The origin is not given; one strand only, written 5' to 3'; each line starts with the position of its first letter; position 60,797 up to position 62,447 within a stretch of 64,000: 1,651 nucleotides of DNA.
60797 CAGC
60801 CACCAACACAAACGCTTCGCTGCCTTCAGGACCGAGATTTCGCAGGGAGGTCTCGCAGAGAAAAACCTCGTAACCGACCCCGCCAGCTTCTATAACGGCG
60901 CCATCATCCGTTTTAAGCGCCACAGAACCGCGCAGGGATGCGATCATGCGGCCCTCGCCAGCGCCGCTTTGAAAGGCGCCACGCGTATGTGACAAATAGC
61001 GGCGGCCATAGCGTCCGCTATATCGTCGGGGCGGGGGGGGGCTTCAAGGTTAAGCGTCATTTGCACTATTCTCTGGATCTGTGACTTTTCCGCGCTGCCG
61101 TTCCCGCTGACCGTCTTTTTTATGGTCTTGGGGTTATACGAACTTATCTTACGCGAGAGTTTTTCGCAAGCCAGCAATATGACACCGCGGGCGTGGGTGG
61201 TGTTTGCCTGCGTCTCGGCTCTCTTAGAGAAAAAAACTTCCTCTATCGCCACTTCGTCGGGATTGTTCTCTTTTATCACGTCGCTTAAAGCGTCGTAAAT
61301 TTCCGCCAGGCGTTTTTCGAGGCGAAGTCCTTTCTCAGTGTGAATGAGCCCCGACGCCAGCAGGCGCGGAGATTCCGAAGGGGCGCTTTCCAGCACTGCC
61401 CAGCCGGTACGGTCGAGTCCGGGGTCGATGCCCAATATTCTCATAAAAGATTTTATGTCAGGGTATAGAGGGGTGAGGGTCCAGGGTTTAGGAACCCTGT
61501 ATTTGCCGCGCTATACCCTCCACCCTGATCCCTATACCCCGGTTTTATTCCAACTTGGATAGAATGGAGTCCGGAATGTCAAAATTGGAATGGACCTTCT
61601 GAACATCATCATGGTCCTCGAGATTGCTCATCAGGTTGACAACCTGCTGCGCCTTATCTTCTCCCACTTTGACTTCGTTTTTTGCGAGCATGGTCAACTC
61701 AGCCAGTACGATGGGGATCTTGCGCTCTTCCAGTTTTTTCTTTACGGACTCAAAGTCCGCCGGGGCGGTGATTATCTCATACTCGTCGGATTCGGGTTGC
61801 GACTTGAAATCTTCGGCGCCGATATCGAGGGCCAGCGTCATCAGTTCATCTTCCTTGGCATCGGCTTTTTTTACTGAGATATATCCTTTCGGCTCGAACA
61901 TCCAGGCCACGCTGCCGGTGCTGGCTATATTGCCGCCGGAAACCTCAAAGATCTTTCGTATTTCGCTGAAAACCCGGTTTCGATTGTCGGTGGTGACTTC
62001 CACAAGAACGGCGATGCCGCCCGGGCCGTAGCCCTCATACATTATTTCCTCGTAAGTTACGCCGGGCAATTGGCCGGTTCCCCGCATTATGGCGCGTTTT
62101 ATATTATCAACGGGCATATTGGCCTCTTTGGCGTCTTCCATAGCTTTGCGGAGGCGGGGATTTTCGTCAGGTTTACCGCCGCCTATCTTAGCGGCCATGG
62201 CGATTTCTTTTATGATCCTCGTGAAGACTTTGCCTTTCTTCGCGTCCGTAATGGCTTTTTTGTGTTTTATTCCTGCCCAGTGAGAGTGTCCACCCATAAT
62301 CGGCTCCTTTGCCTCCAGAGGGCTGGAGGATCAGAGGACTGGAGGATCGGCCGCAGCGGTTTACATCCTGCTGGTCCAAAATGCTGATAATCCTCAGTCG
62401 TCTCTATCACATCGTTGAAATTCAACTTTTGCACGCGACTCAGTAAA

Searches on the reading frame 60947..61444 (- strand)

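Call 77: search_protein_families(library=pfam, proteins=[window:60947-61444:-])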
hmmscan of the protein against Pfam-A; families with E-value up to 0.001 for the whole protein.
window:60947-61444:- (166 aa): 1 family
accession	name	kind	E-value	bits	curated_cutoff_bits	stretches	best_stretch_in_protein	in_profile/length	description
PF02075.23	RuvC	-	3.7e-44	150.6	22.2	1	3-152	1-148/148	Crossover junction endodeoxyribonuclease RuvC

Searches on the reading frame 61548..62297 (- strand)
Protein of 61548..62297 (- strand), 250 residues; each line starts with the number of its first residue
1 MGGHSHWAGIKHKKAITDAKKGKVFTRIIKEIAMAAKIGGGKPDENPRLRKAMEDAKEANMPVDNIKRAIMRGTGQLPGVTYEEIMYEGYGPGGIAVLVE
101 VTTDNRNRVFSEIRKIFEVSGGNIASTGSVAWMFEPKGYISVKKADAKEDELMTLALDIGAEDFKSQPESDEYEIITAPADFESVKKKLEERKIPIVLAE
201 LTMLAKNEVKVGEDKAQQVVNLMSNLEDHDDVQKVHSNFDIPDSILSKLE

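Call 77: search_protein_families(library=pfam, proteins=[window:61548-62297:-])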
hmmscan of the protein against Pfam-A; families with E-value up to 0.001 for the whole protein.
window:61548-62297:- (250 aa): 2 families
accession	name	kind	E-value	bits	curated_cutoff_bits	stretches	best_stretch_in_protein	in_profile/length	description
PF01709.26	Transcrip_reg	-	7.4e-58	195.2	27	1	82-239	1-160/160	TACO1/YebC second and third domain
PF20772.2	TACO1_YebC_N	-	1.5e-29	102.7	36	1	5-76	1-73/73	TACO1/YebC protein N-terminal domain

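Call 78: find_homologous_proteins(query=window:61548-62297:-, max_evalue=1e-60)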
Query window:61548-62297:- (250 aa): 7367 proteins with E <= 1e-60 among 8000 candidates; the best 120 are listed.
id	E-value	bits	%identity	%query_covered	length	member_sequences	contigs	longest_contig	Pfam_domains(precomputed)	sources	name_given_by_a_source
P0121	8.3e-159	544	100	100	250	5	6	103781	PF01709.27,PF20772.3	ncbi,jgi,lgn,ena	-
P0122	2.6e-149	513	92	100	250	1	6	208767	PF01709.27,PF20772.3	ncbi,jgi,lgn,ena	-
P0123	1.8e-147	507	91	100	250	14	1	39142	PF01709.27,PF20772.3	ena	-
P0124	5.1e-147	506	91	100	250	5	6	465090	PF01709.27,PF20772.3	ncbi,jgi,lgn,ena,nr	ncbi:MAG: transcriptional regulator [Elusimicrobia bacterium RIFOXYA12_FULL_51_18]|nr:MAG: transcrip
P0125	9.3e-147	505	91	100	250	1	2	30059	PF01709.27,PF20772.3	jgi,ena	-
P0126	2.4e-141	487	92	96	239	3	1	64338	PF01709.27,PF20772.3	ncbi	ncbi:MAG: YebC/PmpR family DNA-binding transcriptional regulator, partial [Elusimicrobiales bacteriu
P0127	2.8e-141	487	86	100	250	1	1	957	PF01709.27,PF20772.3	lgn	-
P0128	1.2e-140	485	88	100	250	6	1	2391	PF01709.27,PF20772.3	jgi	jgi:YebC/PmpR family DNA-binding regulatory protein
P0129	6.5e-138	476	86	100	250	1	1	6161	PF01709.27,PF20772.3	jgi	jgi:YebC/PmpR family DNA-binding regulatory protein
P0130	8.1e-138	476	86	100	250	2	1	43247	PF01709.27,PF20772.3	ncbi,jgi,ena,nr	ncbi:MAG: YebC/PmpR family DNA-binding transcriptional regulator [Elusimicrobia bacterium]|nr:YebC/P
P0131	1.3e-135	468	84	100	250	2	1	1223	PF01709.27,PF20772.3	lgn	-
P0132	4.8e-135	467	82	100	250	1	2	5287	PF01709.27,PF20772.3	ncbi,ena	-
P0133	3.5e-134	464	82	100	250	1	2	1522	PF01709.27,PF20772.3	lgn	-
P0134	2.5e-132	458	79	100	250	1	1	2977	PF01709.27,PF20772.3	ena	-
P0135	5.0e-132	457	83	100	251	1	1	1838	PF01709.27,PF20772.3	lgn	-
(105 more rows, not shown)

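Call 79: find_encoding_contigs(protein=P0124, flank=10000, max_places=1)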
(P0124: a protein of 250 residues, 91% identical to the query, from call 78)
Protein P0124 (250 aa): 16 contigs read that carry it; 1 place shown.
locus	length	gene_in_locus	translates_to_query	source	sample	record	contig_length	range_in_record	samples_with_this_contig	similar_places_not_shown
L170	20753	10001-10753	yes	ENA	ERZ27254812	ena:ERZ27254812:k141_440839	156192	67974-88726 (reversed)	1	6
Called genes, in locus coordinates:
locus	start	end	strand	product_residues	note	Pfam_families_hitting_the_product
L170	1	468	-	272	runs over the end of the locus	-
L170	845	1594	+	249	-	PF04773:FecR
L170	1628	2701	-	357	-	PF16548:FlgT_N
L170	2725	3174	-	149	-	-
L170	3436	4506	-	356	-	-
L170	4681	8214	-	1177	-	PF07504:FTP, PF13860:FlgD_ig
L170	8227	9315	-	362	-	PF00514:Arm (faint), PF02985:HEAT (faint), PF13513:HEAT_EZ (faint), PF13646:HEAT_2, PF03130:HEAT_PBS (faint), PF13646:HEAT_2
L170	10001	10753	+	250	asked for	PF20772:TACO1_YebC_N, PF01709:Transcrip_reg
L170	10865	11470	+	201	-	PF02075:RuvC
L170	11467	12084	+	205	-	PF01330:RuvA_N, PF07499:RuvA_C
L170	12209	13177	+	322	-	PF05496:RuvB_N, PF00004:AAA, PF07728:AAA_5 (faint), PF17864:AAA_lid_4, PF05491:WHD_RuvB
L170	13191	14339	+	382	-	PF08486:SpoIID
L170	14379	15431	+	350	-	PF02547:Queuosine_synth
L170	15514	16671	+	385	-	PF01702:TGT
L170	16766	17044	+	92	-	PF02699:YajC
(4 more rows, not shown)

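Call 80: find_encoding_contigs(protein=P0122, flank=10000, max_places=1)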
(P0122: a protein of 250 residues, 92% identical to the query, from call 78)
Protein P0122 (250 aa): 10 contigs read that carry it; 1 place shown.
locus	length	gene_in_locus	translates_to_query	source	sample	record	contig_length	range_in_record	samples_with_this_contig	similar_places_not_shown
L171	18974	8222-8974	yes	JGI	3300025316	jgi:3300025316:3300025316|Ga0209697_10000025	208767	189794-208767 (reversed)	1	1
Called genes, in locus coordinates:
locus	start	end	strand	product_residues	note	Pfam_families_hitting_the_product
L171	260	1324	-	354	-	PF16548:FlgT_N (weak)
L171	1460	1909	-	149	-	-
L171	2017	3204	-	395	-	-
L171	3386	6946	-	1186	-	PF07504:FTP, PF13860:FlgD_ig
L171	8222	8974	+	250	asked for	PF20772:TACO1_YebC_N, PF01709:Transcrip_reg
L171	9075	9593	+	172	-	PF02075:RuvC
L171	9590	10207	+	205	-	PF01330:RuvA_N, PF07499:RuvA_C (weak)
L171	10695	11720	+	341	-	PF05496:RuvB_N, PF00004:AAA, PF07728:AAA_5 (faint), PF17864:AAA_lid_4, PF05491:WHD_RuvB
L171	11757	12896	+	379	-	PF08486:SpoIID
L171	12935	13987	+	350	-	PF02547:Queuosine_synth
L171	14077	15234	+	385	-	PF01702:TGT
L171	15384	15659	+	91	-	PF02699:YajC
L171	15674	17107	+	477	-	PF21760:SecD_1st, PF22599:SecDF_P1_head, PF02355:SecD_SecF_C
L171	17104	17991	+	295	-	PF07549:Sec_GG, PF02355:SecD_SecF_C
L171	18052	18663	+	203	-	-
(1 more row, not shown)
